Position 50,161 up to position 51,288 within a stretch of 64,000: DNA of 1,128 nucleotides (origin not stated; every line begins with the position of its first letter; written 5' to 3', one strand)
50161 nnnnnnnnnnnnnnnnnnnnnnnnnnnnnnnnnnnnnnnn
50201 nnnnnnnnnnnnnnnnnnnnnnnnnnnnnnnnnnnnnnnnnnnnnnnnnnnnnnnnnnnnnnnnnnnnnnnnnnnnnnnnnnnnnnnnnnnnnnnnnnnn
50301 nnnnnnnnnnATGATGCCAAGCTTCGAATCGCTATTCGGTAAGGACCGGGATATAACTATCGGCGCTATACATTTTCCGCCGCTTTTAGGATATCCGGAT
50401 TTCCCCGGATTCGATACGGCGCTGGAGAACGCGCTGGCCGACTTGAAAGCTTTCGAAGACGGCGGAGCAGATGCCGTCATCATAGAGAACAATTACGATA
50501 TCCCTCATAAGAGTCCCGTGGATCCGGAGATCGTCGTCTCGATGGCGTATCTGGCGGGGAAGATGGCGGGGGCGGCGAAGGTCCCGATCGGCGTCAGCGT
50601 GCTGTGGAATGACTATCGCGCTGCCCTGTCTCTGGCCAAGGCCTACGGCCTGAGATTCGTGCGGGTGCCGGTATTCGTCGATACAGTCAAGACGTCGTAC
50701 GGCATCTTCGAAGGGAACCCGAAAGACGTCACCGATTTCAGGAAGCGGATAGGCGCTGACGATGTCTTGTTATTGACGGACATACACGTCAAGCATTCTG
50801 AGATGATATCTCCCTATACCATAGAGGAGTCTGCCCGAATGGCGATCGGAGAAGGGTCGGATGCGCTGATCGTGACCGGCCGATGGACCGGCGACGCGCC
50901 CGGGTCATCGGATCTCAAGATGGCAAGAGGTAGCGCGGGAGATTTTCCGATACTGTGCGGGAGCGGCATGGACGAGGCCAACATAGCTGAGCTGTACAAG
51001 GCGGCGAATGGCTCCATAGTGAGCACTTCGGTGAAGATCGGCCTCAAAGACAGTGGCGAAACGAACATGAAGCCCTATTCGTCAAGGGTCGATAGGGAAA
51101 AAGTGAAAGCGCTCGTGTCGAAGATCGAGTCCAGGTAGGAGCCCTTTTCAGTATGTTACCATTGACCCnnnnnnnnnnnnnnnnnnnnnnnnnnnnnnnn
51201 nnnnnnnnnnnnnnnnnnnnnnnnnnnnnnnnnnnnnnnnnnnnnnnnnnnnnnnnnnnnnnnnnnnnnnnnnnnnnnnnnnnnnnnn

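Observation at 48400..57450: Lower-GC accessory cluster: secreted protein, PfkB kinase, BtpA/SgcQ, nucleotidyltransferase, M20 peptidase, GCS2-type ligase, ABC exporter, M16 peptidase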

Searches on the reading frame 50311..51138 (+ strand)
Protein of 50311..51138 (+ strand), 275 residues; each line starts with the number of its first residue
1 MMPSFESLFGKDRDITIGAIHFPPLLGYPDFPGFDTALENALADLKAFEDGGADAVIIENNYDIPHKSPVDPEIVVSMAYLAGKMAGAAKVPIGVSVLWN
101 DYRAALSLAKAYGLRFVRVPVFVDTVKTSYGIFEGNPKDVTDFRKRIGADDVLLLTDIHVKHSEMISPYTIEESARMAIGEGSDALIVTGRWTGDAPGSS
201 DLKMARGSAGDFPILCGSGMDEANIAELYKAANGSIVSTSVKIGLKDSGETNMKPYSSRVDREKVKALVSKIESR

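Call 3: search_protein_families(library=pfam, proteins=[window:50311-51138:+], max_evalue=0.01)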
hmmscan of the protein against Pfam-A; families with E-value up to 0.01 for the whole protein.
window:50311-51138:+ (275 aa): 1 family
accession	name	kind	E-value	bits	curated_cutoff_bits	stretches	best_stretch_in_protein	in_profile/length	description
PF03437.21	BtpA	-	5.1e-56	190.4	30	1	16-273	5-253/254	BtpA family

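Call 4: search_protein_families(library=ncbifam, proteins=[window:50311-51138:+], max_evalue=0.01)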
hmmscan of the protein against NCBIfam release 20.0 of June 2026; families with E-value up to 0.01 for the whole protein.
window:50311-51138:+ (275 aa): 2 families
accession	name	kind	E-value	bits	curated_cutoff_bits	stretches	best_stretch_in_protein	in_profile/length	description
TIGR00259.1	thylakoid_BtpA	subfamily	8.4e-57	192.6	153.4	1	16-272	4-252/257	BtpA/SgcQ family protein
NF045918.1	PhsystIBiosynBtpA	equivalog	3.4e-47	161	400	1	8-243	4-240/261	photosystem I biogenesis protein BtpA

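Call 7: find_encoding_contigs(protein=window:50311-51138:+, flank=10000, max_places=6)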
Protein window:50311-51138:+ (275 aa): no gene with exactly this product is on record in the collection.
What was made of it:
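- Tried and rejected: Exact-sequence look-up of the BtpA protein found nothing on record (call 7).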

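Call 30: search_solved_structures(query=window:50311-51138:+, max_evalue=1)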
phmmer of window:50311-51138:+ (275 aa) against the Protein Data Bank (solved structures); distinct sequences matched with E-value up to 1: 28.
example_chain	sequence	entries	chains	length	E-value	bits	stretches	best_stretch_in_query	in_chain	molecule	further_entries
3lhy_A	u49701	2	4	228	0.045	16.7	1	118-206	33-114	Orotidine 5'-phosphate decarboxylase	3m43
3nq6_A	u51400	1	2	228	0.046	16.6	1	118-192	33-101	Orotidine 5'-phosphate decarboxylase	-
3lty_A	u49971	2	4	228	0.047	16.6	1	119-195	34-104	Orotidine 5'-phosphate decarboxylase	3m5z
3lhw_A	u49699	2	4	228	0.047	16.6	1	119-195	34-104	Orotidine 5'-phosphate decarboxylase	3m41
4lc6_A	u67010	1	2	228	0.048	16.6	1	118-247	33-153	Orotidine 5'-phosphate decarboxylase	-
3lv5_A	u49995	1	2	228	0.049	16.5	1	118-193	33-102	Orotidine 5'-phosphate decarboxylase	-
3nqm_A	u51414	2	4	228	0.05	16.5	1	118-251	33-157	Orotidine 5'-phosphate decarboxylase | Orotidine 5'-monophosphate decarboxylase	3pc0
3qmt_A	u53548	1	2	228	0.052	16.5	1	118-206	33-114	Orotidine 5'-phosphate decarboxylase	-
3qms_A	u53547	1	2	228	0.061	16.2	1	119-247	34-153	Orotidine 5'-phosphate decarboxylase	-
1dv7_A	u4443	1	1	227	0.065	16.1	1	118-196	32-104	OROTIDINE 5'-PHOSPHATE DECARBOXYLASE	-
3nqg_A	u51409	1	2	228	0.066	16.1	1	119-247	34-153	Orotidine 5'-phosphate decarboxylase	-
3g18_A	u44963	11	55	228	0.066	16.1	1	118-206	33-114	Orotidine 5'-phosphate decarboxylase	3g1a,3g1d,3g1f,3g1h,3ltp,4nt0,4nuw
1loq_A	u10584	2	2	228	0.066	16.1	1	118-206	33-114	orotidine 5'-monophosphate decarboxylase | orotidine monophosphate decarboxylase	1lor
3li1_A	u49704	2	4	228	0.066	16.1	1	118-206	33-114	Orotidine 5'-phosphate decarboxylase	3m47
4lc8_A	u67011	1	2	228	0.066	16.1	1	118-206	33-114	Orotidine 5'-phosphate decarboxylase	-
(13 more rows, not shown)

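Call 37: search_protein_representatives(protein=window:50311-51138:+)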
Query: 275 residues. Proteins with E-value up to 0.001 (for the whole library): 1925; up to 1e-10: 1004; up to 1e-30: 136. The best 150 are listed.
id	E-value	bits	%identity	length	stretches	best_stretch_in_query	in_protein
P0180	3.9e-93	328.3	55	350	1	2-273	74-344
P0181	1.8e-88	313.1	52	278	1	6-272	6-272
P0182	4.2e-80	285.6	52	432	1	2-271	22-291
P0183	2.0e-71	257.2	48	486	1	9-269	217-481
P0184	5.9e-67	242.5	58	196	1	85-271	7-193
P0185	6.8e-64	232.5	46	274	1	8-270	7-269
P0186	1.3e-61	225.0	48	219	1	2-219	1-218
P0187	3.5e-61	223.6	61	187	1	6-169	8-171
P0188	1.0e-60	222.0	59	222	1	5-168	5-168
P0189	3.5e-60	220.3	43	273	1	5-269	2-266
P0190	1.0e-58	215.5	41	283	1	8-272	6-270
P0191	8.0e-57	209.3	43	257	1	20-271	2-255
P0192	1.5e-56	208.4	42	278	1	7-268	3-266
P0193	2.1e-56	207.9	41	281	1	16-267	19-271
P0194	3.3e-56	207.3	41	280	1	5-270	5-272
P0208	5.3e-45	170.5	39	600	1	5-242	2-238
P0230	1.0e-39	153.2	38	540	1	5-244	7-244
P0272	7.4e-34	134.0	39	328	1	16-244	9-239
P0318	1.8e-30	122.9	38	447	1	35-242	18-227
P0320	2.0e-30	122.8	34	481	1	3-252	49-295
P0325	3.9e-30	121.8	36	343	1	9-244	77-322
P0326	4.2e-30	121.7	38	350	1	13-243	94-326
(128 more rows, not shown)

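Call 38: search_protein_families(library=pfam, proteins=[P0183, P0182, P0208, P0230, P0320, P0318, P0180, P0325, P0326, P0272], max_evalue=0.001)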
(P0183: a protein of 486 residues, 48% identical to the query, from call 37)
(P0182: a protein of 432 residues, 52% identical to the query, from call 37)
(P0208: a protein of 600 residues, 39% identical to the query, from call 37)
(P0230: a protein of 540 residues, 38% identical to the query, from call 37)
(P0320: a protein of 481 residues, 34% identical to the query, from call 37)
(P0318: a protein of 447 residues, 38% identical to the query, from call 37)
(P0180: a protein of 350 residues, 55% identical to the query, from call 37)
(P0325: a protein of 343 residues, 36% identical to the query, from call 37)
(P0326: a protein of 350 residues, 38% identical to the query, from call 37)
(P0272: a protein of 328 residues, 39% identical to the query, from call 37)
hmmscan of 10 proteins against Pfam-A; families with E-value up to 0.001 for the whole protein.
P0183 (486 aa): 4 families
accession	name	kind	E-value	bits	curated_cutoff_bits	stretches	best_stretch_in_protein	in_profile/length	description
PF03437.21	BtpA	-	3.4e-55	187.7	30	1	221-454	2-233/254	BtpA family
PF13419.12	HAD_2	-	1.3e-10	42.1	23.8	1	7-190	2-177/178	Haloacid dehalogenase-like hydrolase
PF00702.32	Hydrolase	-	2.9e-10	41.3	26.4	1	5-184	3-190/191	haloacid dehalogenase-like hydrolase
PF06888.18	Put_Phosphatase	-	0.00054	19.9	27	0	89-146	66-126/234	Putative Phosphatase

P0182 (432 aa): 2 families
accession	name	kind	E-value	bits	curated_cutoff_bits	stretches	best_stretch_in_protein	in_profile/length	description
PF03437.21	BtpA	-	2.6e-60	204.5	30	1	32-272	2-241/254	BtpA family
PF01451.26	LMWPc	-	1.8e-10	41.6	23.2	1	299-432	2-144/144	Low molecular weight phosphotyrosine protein phosphatase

P0208 (600 aa): 2 families
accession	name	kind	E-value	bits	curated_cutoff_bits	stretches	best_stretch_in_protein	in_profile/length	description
PF03437.21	BtpA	-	1.2e-53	182.7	30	1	8-256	1-253/254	BtpA family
PF01636.29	APH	-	6.1e-16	59.3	23.2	1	357-541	45-229/239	Phosphotransferase enzyme family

P0230 (540 aa): 2 families
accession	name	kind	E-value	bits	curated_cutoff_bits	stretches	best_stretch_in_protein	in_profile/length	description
PF03437.21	BtpA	-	1.4e-51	175.9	30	1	14-259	2-252/254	BtpA family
PF00294.29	PfkB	-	9.4e-28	97.8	25.8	1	283-531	33-296/302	pfkB family carbohydrate kinase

P0320 (481 aa): 1 family
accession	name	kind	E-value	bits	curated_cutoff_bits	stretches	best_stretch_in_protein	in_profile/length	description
PF03437.21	BtpA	-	2.2e-88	296.4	30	1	58-311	2-253/254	BtpA family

P0318 (447 aa): 2 families
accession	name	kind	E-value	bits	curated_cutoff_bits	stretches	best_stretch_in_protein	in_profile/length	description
PF03437.21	BtpA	-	4.2e-27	95.7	30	1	13-247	20-253/254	BtpA family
PF08010.17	Phage_30_3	-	6.9e-09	36.1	36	1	291-414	6-110/138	Bacteriophage protein GP30.3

P0180 (350 aa): 1 family
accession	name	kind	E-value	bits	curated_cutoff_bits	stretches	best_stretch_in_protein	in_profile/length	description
PF03437.21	BtpA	-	8.9e-57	192.9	30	1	85-325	3-243/254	BtpA family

P0325 (343 aa): 2 families
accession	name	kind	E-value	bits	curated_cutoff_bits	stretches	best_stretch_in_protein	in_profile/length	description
PF03437.21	BtpA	-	2.6e-71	240.5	30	1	82-342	3-253/254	BtpA family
PF00290.26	Trp_syntA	-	0.0001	21.8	27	0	280-319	190-229/259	Tryptophan synthase alpha chain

P0326 (350 aa): 1 family
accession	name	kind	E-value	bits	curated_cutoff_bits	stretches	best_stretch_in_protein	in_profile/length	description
PF03437.21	BtpA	-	2.4e-79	266.8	30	1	95-342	3-252/254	BtpA family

P0272 (328 aa): 1 family
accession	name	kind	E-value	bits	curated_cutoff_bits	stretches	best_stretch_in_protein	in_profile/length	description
PF03437.21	BtpA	-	1e-82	277.9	30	1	8-259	4-253/254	BtpA family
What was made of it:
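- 50311..51138 (+): BtpA/SgcQ-family phosphate-binding (beta/alpha)8 barrel. Fusions to PfkB, APH, HAD and LMW phosphatase exist in other organisms (calls 37, 38).
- BtpA is found fused to PfkB, APH, HAD or LMW phosphatase (call 38). BtpA occurs fused to an APH-family kinase (call 38).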

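Call 48: find_related_loci(query=A3, collection=metagenome_contigs, flank=7000)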
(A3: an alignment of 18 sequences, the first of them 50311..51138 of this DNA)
Query A3 (275 aa) in metagenome_contigs; peptide patterns used: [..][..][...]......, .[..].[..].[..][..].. (x = any residue, [..] = any of these).
600 stretches matched a pattern (row limit reached: there are more); 372 encode a relative of the query (tblastn E <= 1e-3); the best 80 are kept; 80 distinct loci.
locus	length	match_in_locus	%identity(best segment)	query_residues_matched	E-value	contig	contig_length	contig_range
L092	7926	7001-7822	60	1-274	8e-115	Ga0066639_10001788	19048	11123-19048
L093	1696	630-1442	59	2-272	1e-118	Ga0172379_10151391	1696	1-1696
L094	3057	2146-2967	59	1-274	3e-112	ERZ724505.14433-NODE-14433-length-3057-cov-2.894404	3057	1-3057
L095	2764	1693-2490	57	8-273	3e-112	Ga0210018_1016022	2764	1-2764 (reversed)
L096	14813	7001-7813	57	1-272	7e-108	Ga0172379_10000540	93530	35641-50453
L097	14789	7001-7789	60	8-270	2e-107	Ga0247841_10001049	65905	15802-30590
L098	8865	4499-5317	56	1-273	1e-106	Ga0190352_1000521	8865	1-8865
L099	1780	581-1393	56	4-274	1e-113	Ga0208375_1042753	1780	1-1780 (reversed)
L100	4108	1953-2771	56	1-273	1e-107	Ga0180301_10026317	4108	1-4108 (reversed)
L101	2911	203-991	59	8-270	8e-110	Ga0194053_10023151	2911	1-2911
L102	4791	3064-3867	56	4-271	1e-106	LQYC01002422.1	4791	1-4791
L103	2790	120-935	55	2-273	9e-108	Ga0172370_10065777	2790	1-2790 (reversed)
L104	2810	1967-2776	55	4-273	5e-108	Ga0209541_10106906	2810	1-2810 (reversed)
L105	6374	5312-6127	53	2-273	3e-104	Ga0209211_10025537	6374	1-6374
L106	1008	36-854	56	1-273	1e-112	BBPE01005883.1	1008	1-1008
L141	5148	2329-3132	54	7-274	3e-96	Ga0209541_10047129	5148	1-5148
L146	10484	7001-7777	56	11-269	7e-97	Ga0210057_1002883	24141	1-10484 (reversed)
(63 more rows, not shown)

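Call 69: search_protein_families(library=padloc, proteins=[window:50311-51138:+], max_evalue=0.001)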
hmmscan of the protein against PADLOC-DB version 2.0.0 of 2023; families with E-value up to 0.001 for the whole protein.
window:50311-51138:+ (275 aa): 0 families

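Call 74: search_protein_families(library=pfam, proteins=[L141:71-1012:+, L146:3647-4351:+], max_evalue=0.01)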
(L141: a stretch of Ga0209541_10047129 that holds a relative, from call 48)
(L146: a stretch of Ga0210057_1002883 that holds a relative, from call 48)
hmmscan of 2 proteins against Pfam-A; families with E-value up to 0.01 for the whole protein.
L141:71-1012:+ (313 aa): 0 families

L146:3647-4351:+ (234 aa): 3 families
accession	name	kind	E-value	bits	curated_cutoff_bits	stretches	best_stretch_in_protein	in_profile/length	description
PF00583.31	Acetyltransf_1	-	6.6e-06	26.8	20.7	1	68-125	29-87/116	Acetyltransferase (GNAT) family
PF13508.13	Acetyltransf_7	-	1.1e-05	26.1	27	1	74-129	5-61/84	Acetyltransferase (GNAT) domain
PF13673.13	Acetyltransf_10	-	0.00061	20.2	23.6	1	62-129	20-83/128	Acetyltransferase (GNAT) domain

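Call 76: predict_structure(alignment_id=A4)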
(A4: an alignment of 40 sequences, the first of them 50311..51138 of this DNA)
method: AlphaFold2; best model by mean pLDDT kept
length: 275 residues; sequences in the alignment: 40
mean_pLDDT: 95.5   pTM: 0.93
mean pLDDT of the five models: 95.5, 95.3, 95.0, 95.0, 94.0
residues with pLDDT >= 90: 251; 70-90: 20; 50-70: 4; < 50: 0
segments of 3 or more residues with pLDDT < 50: none
pLDDT, mean of each block of 10 residues (from residue 1): 90 95 97 98 99 98 93 98 98 97 98 98 96 97 98 97 94 98 97 91 98 96 93 96 82 89 97 90
secondary structure, 60 per line:
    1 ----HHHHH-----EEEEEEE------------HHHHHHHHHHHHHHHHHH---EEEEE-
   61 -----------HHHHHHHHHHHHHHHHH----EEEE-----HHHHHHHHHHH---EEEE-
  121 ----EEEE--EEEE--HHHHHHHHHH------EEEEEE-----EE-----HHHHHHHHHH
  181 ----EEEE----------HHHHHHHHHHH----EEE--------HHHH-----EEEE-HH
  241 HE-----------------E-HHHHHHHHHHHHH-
elements in order: H5-9 E15-21 H34-51 E55-59 H72-88 E93-96 H102-112 E116-119 E125-128 E131-134 H137-146 E153-158 H171-180 E185-188 H199-209 E214-216 H225-228 E234-237 H262-274
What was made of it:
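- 50311..51138 (+): Model pLDDT 95.5 (call 76).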

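Call 86: search_protein_families(library=ncbifam, proteins=[L141:71-1012:+], max_evalue=0.01)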
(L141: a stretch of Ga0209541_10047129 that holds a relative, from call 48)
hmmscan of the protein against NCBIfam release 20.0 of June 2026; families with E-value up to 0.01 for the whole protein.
L141:71-1012:+ (313 aa): 0 families
